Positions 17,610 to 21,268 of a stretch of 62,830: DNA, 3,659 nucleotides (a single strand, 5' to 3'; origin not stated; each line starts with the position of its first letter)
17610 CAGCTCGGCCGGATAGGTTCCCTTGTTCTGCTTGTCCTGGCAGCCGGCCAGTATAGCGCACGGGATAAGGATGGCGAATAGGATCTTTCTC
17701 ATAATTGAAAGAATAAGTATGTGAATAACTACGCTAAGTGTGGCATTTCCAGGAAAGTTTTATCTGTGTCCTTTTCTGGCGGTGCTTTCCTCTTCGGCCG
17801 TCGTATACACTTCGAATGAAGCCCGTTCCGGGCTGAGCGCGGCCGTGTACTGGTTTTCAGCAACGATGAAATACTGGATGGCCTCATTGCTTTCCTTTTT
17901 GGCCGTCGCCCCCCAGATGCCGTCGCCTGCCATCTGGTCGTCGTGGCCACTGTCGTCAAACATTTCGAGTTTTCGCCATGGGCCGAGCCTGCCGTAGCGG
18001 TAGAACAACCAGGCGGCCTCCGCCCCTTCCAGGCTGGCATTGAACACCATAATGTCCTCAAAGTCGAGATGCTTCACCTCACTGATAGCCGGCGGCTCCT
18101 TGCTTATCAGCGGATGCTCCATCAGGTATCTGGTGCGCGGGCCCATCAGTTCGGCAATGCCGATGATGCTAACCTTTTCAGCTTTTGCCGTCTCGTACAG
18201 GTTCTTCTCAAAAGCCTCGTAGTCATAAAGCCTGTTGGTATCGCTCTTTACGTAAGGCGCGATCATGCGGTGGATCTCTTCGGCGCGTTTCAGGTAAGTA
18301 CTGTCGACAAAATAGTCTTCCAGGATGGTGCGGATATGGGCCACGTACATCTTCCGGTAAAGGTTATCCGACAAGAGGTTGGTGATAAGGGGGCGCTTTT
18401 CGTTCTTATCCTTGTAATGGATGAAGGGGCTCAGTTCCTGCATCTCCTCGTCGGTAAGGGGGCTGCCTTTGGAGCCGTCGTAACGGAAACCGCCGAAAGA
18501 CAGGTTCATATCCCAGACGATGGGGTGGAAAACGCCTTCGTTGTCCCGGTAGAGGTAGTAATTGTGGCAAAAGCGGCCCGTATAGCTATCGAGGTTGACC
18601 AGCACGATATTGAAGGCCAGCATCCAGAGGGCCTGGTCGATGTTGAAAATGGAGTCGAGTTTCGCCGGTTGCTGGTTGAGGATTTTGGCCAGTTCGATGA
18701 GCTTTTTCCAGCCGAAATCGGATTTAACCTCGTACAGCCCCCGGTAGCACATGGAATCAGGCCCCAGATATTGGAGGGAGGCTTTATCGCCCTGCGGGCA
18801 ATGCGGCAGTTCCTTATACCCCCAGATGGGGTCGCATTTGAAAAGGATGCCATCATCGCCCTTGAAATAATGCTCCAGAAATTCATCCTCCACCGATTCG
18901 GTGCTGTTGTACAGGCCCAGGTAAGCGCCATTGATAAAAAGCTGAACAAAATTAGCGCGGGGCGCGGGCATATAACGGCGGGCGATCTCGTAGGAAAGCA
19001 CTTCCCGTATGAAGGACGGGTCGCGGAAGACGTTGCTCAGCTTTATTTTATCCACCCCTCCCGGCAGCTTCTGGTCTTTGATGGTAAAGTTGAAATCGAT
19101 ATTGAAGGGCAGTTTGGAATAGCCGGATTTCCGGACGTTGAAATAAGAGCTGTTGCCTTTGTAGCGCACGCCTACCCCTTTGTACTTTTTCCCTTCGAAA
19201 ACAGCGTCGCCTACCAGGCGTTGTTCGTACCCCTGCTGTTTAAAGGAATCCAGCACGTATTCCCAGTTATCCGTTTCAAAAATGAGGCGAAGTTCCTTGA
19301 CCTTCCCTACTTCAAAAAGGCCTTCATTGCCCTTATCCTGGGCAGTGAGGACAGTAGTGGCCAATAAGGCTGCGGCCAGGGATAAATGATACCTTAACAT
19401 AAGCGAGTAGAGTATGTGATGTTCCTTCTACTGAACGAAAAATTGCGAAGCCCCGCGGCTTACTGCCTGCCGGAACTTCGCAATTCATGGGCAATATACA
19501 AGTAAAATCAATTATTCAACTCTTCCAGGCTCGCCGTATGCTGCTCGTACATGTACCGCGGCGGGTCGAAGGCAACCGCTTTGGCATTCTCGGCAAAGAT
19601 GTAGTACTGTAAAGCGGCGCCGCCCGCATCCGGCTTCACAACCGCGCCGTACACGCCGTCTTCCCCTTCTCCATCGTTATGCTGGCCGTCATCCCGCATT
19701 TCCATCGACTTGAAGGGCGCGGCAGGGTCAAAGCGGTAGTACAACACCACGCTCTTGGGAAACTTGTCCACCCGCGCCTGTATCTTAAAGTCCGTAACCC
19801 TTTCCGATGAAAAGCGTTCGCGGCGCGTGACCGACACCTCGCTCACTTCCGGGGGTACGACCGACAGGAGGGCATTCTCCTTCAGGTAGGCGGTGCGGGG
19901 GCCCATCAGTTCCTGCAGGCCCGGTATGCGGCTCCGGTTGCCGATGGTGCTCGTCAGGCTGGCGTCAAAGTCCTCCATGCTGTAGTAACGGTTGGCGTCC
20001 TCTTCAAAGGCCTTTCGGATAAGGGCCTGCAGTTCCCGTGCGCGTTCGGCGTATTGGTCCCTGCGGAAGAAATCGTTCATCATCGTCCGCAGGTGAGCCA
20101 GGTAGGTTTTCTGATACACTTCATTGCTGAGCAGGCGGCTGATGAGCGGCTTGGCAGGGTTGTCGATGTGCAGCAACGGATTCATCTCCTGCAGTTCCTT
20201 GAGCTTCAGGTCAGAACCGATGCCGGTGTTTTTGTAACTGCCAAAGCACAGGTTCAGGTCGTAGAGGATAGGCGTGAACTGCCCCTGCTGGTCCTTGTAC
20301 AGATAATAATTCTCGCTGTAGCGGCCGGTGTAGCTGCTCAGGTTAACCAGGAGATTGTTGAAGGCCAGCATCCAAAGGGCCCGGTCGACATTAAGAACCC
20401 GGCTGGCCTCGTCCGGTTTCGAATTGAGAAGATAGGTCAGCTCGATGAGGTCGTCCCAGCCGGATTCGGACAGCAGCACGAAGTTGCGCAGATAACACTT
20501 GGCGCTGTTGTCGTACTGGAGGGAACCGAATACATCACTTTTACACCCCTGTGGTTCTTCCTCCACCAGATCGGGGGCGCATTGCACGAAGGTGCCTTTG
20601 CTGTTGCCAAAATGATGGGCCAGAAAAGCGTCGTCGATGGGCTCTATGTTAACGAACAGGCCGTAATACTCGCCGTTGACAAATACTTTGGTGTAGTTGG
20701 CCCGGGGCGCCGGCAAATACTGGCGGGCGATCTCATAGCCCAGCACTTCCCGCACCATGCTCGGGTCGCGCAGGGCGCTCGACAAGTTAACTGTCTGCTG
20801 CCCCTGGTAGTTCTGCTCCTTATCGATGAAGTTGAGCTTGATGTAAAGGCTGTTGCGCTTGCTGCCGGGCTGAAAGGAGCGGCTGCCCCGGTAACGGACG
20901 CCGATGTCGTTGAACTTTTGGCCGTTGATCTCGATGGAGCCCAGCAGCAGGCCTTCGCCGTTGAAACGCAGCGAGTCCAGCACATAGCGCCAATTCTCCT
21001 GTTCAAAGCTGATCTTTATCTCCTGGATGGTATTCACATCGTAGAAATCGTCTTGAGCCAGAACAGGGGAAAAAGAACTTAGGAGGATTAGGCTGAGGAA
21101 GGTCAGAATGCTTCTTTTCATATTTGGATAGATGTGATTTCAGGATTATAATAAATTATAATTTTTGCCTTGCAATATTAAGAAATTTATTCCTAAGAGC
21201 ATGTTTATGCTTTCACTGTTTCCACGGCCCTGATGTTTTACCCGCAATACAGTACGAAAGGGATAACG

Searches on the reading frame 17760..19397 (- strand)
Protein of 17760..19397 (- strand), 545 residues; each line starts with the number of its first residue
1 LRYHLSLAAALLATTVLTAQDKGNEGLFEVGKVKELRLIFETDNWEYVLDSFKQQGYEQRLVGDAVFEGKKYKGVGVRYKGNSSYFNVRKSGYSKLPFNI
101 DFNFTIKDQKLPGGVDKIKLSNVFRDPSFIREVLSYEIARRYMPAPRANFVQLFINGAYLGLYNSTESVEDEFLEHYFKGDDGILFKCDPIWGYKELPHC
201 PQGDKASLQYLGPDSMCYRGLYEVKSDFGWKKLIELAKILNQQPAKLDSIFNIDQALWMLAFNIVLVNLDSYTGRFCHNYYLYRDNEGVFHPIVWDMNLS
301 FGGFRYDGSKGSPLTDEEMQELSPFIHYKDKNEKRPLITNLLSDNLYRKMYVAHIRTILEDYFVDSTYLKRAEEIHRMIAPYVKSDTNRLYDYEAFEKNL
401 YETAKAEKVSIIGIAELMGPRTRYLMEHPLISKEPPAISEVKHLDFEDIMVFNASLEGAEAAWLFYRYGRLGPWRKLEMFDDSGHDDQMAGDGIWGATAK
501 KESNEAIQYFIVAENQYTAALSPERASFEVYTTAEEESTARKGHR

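Call 73: search_protein_families(library=pfam, proteins=[window:17760-19397:-], max_evalue=0.00001)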
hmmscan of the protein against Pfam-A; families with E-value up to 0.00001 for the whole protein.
window:17760-19397:- (545 aa): 1 family
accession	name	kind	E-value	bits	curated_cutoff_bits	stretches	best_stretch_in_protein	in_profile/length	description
PF08757.17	CotH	-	8.2e-53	180.4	23.8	1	77-399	1-307/322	CotH kinase protein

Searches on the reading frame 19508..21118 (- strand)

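Call 73: search_protein_families(library=pfam, proteins=[window:19508-21118:-], max_evalue=0.00001)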
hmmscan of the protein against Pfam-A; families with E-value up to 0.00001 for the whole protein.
window:19508-21118:- (536 aa): 1 family
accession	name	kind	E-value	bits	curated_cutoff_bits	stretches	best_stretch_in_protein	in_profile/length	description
PF08757.17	CotH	-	4.2e-46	158.4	23.8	1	74-388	1-308/322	CotH kinase protein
